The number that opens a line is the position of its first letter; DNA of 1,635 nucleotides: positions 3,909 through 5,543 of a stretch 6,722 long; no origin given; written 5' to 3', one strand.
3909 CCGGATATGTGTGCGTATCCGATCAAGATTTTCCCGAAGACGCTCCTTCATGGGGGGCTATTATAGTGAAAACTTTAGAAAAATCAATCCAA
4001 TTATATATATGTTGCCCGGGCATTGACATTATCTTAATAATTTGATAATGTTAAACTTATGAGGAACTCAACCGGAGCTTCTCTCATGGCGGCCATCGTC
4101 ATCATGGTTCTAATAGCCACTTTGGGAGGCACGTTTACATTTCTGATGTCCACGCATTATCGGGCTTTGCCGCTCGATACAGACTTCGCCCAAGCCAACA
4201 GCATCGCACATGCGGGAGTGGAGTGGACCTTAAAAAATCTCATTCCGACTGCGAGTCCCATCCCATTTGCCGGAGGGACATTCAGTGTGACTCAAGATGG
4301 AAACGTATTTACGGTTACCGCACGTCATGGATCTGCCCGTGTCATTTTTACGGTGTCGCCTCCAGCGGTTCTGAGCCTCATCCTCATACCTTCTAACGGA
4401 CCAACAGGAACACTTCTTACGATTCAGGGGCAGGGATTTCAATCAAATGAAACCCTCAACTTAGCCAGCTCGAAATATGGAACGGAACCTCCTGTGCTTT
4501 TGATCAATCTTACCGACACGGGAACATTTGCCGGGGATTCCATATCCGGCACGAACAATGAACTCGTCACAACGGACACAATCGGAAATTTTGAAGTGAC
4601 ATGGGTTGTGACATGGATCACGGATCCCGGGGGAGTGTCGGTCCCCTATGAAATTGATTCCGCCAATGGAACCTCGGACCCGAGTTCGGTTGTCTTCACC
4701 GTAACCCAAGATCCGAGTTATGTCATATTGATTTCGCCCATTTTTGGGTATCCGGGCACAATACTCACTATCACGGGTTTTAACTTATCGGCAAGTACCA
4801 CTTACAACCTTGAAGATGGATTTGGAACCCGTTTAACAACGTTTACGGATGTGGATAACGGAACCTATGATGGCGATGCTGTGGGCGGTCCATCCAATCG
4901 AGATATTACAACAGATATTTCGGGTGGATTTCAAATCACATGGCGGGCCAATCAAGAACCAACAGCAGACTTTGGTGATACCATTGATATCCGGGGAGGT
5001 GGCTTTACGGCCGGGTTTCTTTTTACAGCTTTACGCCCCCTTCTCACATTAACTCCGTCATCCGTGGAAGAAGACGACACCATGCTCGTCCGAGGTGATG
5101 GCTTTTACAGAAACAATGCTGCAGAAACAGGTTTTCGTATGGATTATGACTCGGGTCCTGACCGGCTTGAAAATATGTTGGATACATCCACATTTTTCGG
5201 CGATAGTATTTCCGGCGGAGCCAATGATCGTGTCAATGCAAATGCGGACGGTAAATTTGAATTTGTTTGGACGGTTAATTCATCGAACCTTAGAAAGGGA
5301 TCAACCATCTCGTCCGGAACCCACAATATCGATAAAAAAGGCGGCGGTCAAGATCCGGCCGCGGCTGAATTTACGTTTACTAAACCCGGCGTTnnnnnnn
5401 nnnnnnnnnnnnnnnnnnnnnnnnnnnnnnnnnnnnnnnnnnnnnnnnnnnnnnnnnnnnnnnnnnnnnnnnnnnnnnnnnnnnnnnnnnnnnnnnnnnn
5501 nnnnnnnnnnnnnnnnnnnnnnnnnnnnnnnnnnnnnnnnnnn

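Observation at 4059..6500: Single-chain fusion of a PilX/GspK-class minor-pilin anchor with Ig modules and an integrin-alpha-like propeller: candidate pilus-tip adhesin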

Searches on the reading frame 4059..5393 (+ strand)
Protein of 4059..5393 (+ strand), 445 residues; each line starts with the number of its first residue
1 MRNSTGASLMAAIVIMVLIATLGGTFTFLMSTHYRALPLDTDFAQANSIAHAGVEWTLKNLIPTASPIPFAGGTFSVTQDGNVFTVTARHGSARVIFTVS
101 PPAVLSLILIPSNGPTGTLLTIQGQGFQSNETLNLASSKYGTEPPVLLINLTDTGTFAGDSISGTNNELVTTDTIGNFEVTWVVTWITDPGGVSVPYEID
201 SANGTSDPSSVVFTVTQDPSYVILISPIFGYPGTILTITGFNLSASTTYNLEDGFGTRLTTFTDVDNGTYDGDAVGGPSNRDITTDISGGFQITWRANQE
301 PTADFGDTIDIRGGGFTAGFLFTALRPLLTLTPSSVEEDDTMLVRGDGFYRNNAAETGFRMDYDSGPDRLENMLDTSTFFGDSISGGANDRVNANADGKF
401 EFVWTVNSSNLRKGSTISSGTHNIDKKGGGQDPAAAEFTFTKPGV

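Call 18: search_protein_representatives(protein=window:4059-5393:+)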
Query: 445 residues. Proteins with E-value up to 0.001 (for the whole library): 32; up to 1e-10: 3; up to 1e-30: 1. The best 32 are listed.
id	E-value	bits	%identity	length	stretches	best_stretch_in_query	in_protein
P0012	2.4e-49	184.7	93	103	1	10-107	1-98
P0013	6.4e-12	61.4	33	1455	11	74-136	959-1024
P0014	5.4e-11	58.4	33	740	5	79-148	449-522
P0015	8.9e-10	54.4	36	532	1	1-114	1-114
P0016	3.9e-09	52.2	35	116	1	4-98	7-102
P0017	1.9e-08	49.9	35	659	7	49-109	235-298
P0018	2.1e-08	49.8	35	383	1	4-99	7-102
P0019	3.0e-08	49.3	45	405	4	85-127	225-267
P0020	6.5e-07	44.9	35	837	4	84-178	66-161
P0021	7.0e-06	41.5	32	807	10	84-158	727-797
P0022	8.7e-06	41.2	31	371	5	176-271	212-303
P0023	9.8e-06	41.0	33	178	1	4-105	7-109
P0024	1.2e-05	40.8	36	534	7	83-137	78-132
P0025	2.0e-05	40.0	39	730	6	92-130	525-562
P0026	2.8e-05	39.5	34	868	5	93-138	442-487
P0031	7.3e-05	38.1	32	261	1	3-94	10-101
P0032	7.8e-05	38.1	36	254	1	3-106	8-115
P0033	8.1e-05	38.0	35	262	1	5-101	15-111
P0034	1.1e-04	37.6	28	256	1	6-101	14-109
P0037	2.9e-04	36.2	32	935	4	68-158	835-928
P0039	4.5e-04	35.5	34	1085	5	93-365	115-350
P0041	5.5e-04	35.3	29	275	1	4-97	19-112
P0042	7.4e-04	34.8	29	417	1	4-95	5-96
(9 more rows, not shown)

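Call 20: search_protein_families(library=pfam, proteins=[P0015, P0016, P0018, P0023, P0031, P0032, P0033, P0034, P0041, P0042], max_evalue=1)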
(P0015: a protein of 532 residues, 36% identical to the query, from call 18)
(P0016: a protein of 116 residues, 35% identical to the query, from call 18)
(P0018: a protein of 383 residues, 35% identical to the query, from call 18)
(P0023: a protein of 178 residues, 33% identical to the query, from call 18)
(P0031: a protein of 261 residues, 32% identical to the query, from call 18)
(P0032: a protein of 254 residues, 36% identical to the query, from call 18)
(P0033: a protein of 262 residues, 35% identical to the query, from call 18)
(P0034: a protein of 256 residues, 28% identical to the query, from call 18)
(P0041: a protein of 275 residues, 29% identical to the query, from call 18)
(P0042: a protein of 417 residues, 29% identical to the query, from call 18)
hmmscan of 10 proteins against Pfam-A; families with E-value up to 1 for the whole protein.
P0015 (532 aa): 2 families
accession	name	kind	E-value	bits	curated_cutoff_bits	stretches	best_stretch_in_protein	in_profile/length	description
PF01835.25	MG2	-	0.018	15.8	32.8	1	323-347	55-79/96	MG2 domain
PF10342.15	Kre9_KNH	-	0.2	12.8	24.6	0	254-280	54-79/94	Kre9/KNH-like N-terminal Ig-like domain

P0016 (116 aa): 1 family
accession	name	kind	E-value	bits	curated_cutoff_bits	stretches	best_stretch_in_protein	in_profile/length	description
PF13786.12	DUF4179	-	0.055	14.3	30.1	1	5-68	2-62/94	Domain of unknown function (DUF4179)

P0018 (383 aa): 0 families

P0023 (178 aa): 0 families

P0031 (261 aa): 0 families

P0032 (254 aa): 0 families

P0033 (262 aa): 1 family
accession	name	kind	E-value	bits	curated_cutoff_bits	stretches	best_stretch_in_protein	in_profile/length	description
PF06103.16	DUF948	-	0.041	14.5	37.2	1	17-42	2-27/89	Bacterial protein of unknown function (DUF948)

P0034 (256 aa): 2 families
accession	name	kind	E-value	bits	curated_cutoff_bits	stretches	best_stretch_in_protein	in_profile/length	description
PF01137.26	RTC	-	0.22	11.1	27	1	137-174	98-135/221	RNA 3'-terminal phosphate cyclase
PF06103.16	DUF948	-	0.43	11.2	37.2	1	15-36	2-23/89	Bacterial protein of unknown function (DUF948)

P0041 (275 aa): 1 family
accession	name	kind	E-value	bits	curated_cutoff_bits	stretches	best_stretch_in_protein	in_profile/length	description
PF16085.10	Phage_holin_3_5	-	0.41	11.3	27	1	19-62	49-93/113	Bacteriophage holin Hol, superfamily III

P0042 (417 aa): 2 families
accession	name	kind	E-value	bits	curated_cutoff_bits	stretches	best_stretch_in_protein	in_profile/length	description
PF03442.20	CBM_X2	-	0.032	14.7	28.9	1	371-413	42-82/83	Carbohydrate binding domain X2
PF07963.17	N_methyl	-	0.2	11.7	21.2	1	3-27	2-26/27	Prokaryotic N-terminal methylation motif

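Call 28: find_encoding_contigs(protein=P0015, flank=10000, max_places=3)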
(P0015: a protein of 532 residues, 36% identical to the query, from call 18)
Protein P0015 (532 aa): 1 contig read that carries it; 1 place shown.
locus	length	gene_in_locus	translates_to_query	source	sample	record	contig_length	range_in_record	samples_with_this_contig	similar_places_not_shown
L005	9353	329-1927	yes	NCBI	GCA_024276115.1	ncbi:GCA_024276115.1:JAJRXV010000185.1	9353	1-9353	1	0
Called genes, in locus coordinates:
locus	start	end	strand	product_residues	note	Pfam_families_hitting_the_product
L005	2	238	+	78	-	?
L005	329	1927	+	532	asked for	-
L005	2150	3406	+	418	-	PF12704:MacB_PCD, PF02687:FtsX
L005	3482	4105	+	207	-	PF13414:TPR_11 (faint), PF13174:TPR_6 (faint), PF13181:TPR_8 (faint), PF23914:TPR_CcmH_CycH (faint), PF13432:TPR_16 (weak), PF14559:TPR_19, PF13431:TPR_17 (weak), PF07719:TPR_2 (weak), +3 more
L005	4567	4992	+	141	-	-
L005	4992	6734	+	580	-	PF00795:CN_hydrolase, PF02540:NAD_synthase, PF03054:tRNA_Me_trans (weak)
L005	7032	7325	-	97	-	-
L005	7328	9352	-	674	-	?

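Call 29: find_encoding_contigs(protein=P0042, flank=10000, max_places=3)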
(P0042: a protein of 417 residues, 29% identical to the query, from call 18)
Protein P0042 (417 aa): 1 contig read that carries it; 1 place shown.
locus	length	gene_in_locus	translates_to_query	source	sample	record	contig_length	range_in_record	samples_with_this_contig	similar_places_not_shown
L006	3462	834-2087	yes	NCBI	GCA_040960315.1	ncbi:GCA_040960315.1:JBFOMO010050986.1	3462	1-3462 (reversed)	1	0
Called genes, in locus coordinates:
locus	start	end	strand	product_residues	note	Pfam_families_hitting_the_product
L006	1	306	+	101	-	?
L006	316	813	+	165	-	PF07963:N_methyl (weak)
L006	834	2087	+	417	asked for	-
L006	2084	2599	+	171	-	-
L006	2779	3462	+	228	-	?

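Call 31: find_encoding_contigs(protein=P0031, flank=10000, max_places=3)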
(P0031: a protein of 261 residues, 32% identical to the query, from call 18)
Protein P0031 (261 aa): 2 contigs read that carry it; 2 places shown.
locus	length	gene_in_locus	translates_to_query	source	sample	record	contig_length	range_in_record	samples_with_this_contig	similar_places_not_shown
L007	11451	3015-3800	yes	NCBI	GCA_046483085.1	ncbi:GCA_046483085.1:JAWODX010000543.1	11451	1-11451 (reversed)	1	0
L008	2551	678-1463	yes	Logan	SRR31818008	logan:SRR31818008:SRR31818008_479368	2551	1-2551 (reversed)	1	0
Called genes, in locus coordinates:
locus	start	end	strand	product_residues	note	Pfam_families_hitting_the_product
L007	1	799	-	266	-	PF00078:RVT_1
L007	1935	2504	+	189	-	PF07963:N_methyl (weak)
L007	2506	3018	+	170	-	PF07963:N_methyl (weak)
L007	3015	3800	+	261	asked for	-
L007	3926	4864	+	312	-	-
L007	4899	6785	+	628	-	PF11104:PilM_2, PF06723:MreB_Mbl (weak), PF14450:FtsA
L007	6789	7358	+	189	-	-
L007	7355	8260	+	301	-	-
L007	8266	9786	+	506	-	PF07660:STN (faint), PF16344:FecR_C (weak), PF03958:Secretin_N, PF00263:Secretin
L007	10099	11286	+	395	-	PF07994:NAD_binding_5, PF01658:Inos-1-P_synth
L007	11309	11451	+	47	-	?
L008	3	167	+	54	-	?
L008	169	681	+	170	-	PF07963:N_methyl (weak)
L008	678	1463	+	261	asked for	-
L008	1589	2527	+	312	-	-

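Call 32: find_encoding_contigs(protein=P0032, flank=10000, max_places=3)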
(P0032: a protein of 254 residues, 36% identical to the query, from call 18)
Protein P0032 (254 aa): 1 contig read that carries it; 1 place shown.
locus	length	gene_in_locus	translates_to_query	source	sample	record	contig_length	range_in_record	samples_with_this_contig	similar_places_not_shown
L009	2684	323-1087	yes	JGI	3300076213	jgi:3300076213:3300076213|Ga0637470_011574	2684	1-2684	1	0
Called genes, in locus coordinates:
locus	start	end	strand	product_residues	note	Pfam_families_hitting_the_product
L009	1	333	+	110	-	?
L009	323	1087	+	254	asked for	-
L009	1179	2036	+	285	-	PF25199:nSTAND_NTPase5 (faint), PF13191:AAA_16, PF13604:AAA_30 (weak), PF13245:AAA_19, PF13401:AAA_22, PF00004:AAA (weak)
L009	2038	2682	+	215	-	?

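Call 33: find_encoding_contigs(protein=P0041, flank=10000, max_places=3)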
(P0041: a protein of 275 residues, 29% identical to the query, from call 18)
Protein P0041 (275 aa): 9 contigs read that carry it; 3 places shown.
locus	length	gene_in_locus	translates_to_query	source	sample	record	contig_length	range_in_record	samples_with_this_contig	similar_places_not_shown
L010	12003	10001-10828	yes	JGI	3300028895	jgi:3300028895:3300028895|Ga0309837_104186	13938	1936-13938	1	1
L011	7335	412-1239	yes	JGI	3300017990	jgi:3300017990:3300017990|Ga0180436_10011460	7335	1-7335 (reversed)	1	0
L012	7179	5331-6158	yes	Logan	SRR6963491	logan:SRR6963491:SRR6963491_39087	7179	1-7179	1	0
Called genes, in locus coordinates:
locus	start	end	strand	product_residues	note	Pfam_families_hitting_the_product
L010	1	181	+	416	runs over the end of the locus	PF02481:DNA_processg_A, PF17782:WHD_DprA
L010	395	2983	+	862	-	PF01590:GAF, PF13185:GAF_2, PF13492:GAF_3, PF13185:GAF_2 (weak), PF00989:PAS (weak), PF00512:HisKA, PF02518:HATPase_c, PF00990:GGDEF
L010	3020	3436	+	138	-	PF00072:Response_reg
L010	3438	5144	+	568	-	PF05157:MshEN, PF00437:T2SSE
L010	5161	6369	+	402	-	PF28597:T2SSF_N, PF00482:T2SSF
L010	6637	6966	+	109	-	PF07963:N_methyl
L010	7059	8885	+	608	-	PF04932:Wzy_C, PF14559:TPR_19 (faint)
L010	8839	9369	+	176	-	PF07963:N_methyl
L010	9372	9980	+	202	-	-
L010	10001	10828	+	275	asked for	-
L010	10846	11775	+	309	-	-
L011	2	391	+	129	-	?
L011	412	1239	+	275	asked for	-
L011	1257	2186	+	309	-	-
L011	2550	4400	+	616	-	PF14450:FtsA (faint), PF11104:PilM_2, PF06723:MreB_Mbl (faint)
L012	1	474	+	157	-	?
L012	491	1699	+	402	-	PF28597:T2SSF_N, PF00482:T2SSF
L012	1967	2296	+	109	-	PF07963:N_methyl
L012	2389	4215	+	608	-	PF04932:Wzy_C, PF14559:TPR_19 (faint)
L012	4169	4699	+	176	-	PF07963:N_methyl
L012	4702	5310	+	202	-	-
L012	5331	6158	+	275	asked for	-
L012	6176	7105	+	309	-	-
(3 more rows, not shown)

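Call 57: search_protein_families(library=ncbifam, proteins=[P0015, P0031, P0041, P0042], max_evalue=1)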
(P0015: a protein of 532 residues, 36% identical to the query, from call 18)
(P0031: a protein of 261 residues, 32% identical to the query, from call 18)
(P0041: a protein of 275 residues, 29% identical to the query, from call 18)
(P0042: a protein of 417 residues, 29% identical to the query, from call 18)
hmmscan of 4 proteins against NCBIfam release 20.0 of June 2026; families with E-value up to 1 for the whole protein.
P0015 (532 aa): 0 families

P0031 (261 aa): 2 families
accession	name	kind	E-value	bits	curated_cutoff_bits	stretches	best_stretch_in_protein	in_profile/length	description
NF049871.2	cytotoxin_MakA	exception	0.16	10.9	320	1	16-113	191-284/354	alpha-pore-forming cytotoxin MakA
NF037980.1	T2SS_GspK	equivalog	0.62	9.5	130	1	12-64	2-54/307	type II secretion system minor pseudopilin GspK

P0041 (275 aa): 2 families
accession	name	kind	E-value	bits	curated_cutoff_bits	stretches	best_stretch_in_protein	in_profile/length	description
NF008454.0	PRK11316.1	equivalog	0.18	10.4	521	1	13-98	274-357/475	bifunctional D-glycero-beta-D-manno-heptose-7-phosphate kinase/D-glycero-beta-D-manno-heptose 1-phosphate adenylyltransferase HldE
NF037980.1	T2SS_GspK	equivalog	0.58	9.6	130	1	21-74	3-56/307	type II secretion system minor pseudopilin GspK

P0042 (417 aa): 3 families
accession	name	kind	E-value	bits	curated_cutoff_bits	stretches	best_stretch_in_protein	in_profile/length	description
NF037980.1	T2SS_GspK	equivalog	0.0004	20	130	1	6-79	2-79/307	type II secretion system minor pseudopilin GspK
NF051431.1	Rv0361_Cterm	subfamily_domain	0.23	11.6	37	1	7-51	4-49/140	Rv0361 family membrane protein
NF033679.1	DNRLRE_dom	domain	0.49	10.5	34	0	312-363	41-100/164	DNRLRE domain-containing protein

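Call 58: search_protein_families(library=pfam, proteins=[P0013, P0014, P0020, P0039, P0017, P0019, P0024, P0037], max_evalue=0.01)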
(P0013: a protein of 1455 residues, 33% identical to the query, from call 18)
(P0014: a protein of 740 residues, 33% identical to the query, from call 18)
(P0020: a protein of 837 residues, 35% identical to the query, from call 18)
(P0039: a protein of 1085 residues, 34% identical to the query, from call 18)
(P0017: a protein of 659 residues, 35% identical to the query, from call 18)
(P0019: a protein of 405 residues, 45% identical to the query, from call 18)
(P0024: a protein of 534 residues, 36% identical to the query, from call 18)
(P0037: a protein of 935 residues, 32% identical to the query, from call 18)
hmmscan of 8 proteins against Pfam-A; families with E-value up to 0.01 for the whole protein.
P0013 (1455 aa): 5 families
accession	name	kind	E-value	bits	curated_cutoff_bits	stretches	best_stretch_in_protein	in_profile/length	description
PF17936.7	Big_6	-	6.1e-06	26.8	27.6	1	642-711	13-77/83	Bacterial Ig domain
PF11589.14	DUF3244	-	1.4e-05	25.4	25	0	1319-1379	19-78/96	Domain of unknown function (DUF3244)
PF08526.16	PAD_N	-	0.00013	22.7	25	0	889-940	35-86/113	Protein-arginine deiminase (PAD) N-terminal domain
PF01835.25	MG2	-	0.00014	22.5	32.8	1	1110-1167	35-96/96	MG2 domain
PF07610.17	DUF1573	-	0.0051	17.3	26.1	0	1297-1334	57-95/98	Protein of unknown function (DUF1573)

P0014 (740 aa): 7 families
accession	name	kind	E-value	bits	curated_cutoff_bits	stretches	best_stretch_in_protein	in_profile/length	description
PF01833.30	TIG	-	4.4e-16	59.1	20.9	1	573-642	6-72/84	IPT/TIG domain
PF22888.1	FIMAH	-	1.5e-06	29.1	24.8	1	671-737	13-80/81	FIMAH domain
PF10648.15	Gmad2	-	3.6e-06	27.6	25.7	0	343-367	53-77/86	Immunoglobulin-like domain of bacterial spore germination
PF13363.11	BetaGal_dom3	-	2.8e-05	24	27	0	232-250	49-67/75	Beta-galactosidase, domain 3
PF12098.13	DUF3574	-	3.5e-05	24.1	25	0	254-290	16-49/103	Protein of unknown function (DUF3574)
PF25743.1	VG27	-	0.0024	17.8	27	0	171-207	56-92/287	Ictalurid herpesvirus 1 ORF27 protein family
PF07495.19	Y_Y_Y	-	0.004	17.5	26.6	0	266-292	29-57/65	Y_Y_Y domain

P0020 (837 aa): 5 families
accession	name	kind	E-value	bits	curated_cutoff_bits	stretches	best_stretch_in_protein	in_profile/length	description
PF18998.6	Flg_new_2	-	1.8e-09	37.8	23.6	1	622-692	2-71/73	Divergent InlB B-repeat domain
PF17936.7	Big_6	-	3.9e-06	27.5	27.6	2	98-168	14-80/83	Bacterial Ig domain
PF12098.13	DUF3574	-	4.1e-05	23.8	25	0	299-350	16-67/103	Protein of unknown function (DUF3574)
PF22352.2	K319L-like_PKD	-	0.0016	18.9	27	0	97-168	12-82/84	K319L-like, PKD domain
PF22639.1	Gp18_dom_I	-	0.006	17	27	0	95-147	4-55/93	Tail sheath protein Gp18-like domain I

P0039 (1085 aa): 6 families
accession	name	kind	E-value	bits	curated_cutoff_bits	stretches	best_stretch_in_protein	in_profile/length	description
PF20009.4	GEVED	-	4.7e-21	75.8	24.4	3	822-873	3-58/78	GEVED domain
PF01833.30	TIG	-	1.9e-19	69.9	20.9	0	34-119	6-82/84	IPT/TIG domain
PF00960.24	Neocarzinostat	-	8e-14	52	25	0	421-476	12-67/110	Neocarzinostatin family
PF03443.20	AA9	-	0.00051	20.4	27.8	0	100-198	51-145/207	Auxiliary Activity family 9 (formerly GH61)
PF07233.18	DUF1425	-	0.0036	17.6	28.3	0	60-103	49-92/96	Protein of unknown function (DUF1425)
PF17936.7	Big_6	-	0.005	17.5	27.6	0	166-204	33-71/83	Bacterial Ig domain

P0017 (659 aa): 15 families
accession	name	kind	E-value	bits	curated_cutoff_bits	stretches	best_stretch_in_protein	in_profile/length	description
PF13833.12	EF-hand_8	-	7.9e-19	67.6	28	0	75-98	27-50/54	EF-hand domain pair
PF05006.17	PIF3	-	1.7e-10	41.6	22.2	0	57-102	84-129/149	Per os infectivity factor 3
PF05901.16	Excalibur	-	2.6e-09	37.7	22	0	81-91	25-35/36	Excalibur calcium-binding domain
PF19116.6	DUF5801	-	9.1e-08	32.9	27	0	625-646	108-129/137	Domain of unknown function (DUF5801)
PF16925.10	TetR_C_13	-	4.2e-07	30.8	27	0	34-57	5-28/109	Tetracyclin repressor-like, C-terminal domain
PF14952.11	zf-tcix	-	1.6e-06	28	31.2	0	88-102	24-38/42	Putative treble-clef, zinc-finger, Zn-binding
PF00298.24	Ribosomal_L11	-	1.9e-06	28.6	21.4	0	39-56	52-69/69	Ribosomal protein L11, RNA binding domain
PF04335.19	VirB8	-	2.8e-06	27.8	23.2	0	72-103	152-183/213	VirB8 protein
PF05042.19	Caleosin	-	6.7e-06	26.6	27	0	83-104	14-35/170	Caleosin related protein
PF21360.3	PylC-like_N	-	1.9e-05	25.1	27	0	90-112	61-83/96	PylC-like, N-terminal domain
PF21139.3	BT_MCC_alpha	-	2.4e-05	25.2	31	0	61-95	37-70/118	Methylcrotonyl-CoA carboxylase, alpha-subunit, BT domain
PF12991.12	DUF3875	-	0.00015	22.1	27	0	99-111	32-44/53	Domain of unknown function, B. Theta Gene description (DUF3875)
PF12567.14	CD45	-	0.0004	20.7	25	0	77-97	10-30/59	Leukocyte receptor CD45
PF15423.11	FLYWCH_N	-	0.0014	19.2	27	0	77-131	43-96/107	FLYWCH-type zinc finger-containing protein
PF16407.11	PKD_2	-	0.0032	18.2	39.2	0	611-657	63-109/157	PKD-like family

P0019 (405 aa): 4 families
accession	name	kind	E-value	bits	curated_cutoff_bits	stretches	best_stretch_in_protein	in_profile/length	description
PF17936.7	Big_6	-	6.6e-07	29.9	27.6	0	192-235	31-75/83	Bacterial Ig domain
PF20009.4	GEVED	-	0.00049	21.3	24.4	0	194-225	17-48/78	GEVED domain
PF10633.15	NPCBM_assoc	-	0.0049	17.5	24.4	0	208-226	53-71/78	NPCBM-associated, NEW3 domain of alpha-galactosidase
PF01835.25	MG2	-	0.0055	17.5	32.8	0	204-228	56-80/96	MG2 domain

P0024 (534 aa): 5 families
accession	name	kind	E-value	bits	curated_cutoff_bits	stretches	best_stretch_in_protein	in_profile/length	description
PF00662.26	Proton_antipo_N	-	2.2e-11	43.9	24.5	0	350-370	22-42/51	NADH-Ubiquinone oxidoreductase (complex I), chain 5 N-terminus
PF16277.11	DUF4926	-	1.6e-08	34.3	29.1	0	354-367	18-31/57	Domain of unknown function (DUF4926)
PF25037.1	VPS13_C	-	1.7e-08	34.8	21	0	293-339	52-99/114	Intermembrane lipid transfer protein VPS13, C-terminal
PF04729.19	ASF1_hist_chap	-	3.6e-05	24.1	27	0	252-303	67-118/154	ASF1 like histone chaperone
PF15138.11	Syncollin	-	0.00021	21.9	32.8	0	30-68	66-104/112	Syncollin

P0037 (935 aa): 2 families
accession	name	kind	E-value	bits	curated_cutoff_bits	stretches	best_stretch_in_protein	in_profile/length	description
PF13229.12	Beta_helix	-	1.5e-15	57.6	25.9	1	342-562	2-157/158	Right handed beta helix region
PF05048.19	NosD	-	2.3e-12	47.2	23.6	2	294-456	15-152/212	Periplasmic copper-binding protein (NosD)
